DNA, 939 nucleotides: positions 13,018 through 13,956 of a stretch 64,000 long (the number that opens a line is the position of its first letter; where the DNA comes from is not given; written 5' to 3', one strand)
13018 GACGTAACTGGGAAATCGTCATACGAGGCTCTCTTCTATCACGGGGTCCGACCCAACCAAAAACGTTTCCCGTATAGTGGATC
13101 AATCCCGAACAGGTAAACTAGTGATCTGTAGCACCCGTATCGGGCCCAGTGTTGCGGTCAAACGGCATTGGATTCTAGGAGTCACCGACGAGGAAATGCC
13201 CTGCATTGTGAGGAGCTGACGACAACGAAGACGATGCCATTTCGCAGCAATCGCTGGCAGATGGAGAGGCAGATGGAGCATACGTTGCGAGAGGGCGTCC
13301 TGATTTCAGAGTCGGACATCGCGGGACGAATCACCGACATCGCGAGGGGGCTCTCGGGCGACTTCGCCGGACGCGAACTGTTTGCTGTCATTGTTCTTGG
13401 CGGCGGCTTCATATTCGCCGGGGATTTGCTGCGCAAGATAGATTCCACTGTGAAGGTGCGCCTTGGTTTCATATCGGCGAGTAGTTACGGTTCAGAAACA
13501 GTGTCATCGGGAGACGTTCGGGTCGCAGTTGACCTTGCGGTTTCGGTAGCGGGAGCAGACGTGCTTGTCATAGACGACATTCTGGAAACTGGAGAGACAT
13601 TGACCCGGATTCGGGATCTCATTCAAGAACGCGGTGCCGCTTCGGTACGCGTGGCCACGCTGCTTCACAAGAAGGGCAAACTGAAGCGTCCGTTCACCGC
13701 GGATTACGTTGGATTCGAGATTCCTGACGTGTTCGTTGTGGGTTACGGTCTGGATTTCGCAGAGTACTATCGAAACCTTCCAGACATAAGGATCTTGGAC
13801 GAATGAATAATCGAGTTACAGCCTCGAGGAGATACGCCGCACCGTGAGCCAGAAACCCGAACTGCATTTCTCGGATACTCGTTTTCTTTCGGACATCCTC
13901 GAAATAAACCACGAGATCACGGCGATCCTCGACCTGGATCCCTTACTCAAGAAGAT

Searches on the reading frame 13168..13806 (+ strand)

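Call 50: search_protein_families(library=pfam, proteins=[window:13168-13806:+], max_evalue=0.001)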
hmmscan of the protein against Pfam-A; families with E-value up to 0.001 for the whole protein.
window:13168-13806:+ (212 aa): 1 family
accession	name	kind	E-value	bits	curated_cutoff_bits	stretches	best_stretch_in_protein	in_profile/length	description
PF00156.33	Pribosyltran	-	2e-23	82.9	26.3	1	53-197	13-157/158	Phosphoribosyl transferase domain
